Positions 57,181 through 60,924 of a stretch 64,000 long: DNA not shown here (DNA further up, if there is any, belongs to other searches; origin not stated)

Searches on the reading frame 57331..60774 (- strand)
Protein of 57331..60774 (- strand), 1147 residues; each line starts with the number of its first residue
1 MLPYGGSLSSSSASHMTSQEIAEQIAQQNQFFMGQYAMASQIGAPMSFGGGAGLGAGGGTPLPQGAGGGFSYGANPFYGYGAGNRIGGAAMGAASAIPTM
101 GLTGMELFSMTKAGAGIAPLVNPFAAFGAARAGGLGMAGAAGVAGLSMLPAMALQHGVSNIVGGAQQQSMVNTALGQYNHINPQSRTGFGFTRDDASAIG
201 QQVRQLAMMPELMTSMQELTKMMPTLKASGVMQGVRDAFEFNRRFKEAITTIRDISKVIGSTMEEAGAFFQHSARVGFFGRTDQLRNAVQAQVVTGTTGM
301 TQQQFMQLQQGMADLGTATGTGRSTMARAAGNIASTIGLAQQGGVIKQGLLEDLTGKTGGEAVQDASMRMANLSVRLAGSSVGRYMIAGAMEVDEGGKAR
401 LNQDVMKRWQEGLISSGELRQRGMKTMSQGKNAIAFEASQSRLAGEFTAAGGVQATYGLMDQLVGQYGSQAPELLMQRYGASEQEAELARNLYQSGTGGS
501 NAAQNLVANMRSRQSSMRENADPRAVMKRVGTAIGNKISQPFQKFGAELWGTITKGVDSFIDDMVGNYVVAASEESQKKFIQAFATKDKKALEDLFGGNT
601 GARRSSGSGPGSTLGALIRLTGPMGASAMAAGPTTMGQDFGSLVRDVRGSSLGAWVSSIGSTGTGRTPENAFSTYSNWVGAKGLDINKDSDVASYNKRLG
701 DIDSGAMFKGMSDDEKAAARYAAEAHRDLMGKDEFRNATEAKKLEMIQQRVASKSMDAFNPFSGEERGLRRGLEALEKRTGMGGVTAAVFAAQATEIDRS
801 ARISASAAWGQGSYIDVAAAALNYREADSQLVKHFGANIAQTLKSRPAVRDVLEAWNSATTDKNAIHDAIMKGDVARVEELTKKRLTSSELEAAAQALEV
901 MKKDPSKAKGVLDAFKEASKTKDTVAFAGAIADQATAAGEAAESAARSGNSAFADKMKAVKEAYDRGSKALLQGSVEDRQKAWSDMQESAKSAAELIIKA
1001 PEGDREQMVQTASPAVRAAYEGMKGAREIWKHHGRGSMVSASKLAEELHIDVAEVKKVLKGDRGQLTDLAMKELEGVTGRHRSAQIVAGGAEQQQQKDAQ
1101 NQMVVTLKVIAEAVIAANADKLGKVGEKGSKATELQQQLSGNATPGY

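Call 7: search_protein_families(library=pfam, proteins=[window:57331-60774:-], max_evalue=0.01)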
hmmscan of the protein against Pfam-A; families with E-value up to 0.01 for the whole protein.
window:57331-60774:- (1147 aa): 0 families

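Call 8: search_protein_families(library=phrogs, proteins=[window:57331-60774:-], max_evalue=0.01)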
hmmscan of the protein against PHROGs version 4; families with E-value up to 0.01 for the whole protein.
window:57331-60774:- (1147 aa): 0 families

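Call 44: search_dna_similar(query=window:57331-60774:-, collection=phages, mode=protein, max_evalue=0.001, max_rows=15)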
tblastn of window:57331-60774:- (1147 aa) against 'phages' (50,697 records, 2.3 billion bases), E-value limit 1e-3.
No match.

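Call 53: search_solved_structures(query=A5, max_evalue=1)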
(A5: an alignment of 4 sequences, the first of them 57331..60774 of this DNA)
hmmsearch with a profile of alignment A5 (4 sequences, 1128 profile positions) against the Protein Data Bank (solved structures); distinct sequences matched with E-value up to 1: 1.
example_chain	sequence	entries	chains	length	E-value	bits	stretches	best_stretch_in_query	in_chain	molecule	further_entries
8z11_B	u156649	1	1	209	0.27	12.5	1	408-465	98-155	iFCPI-1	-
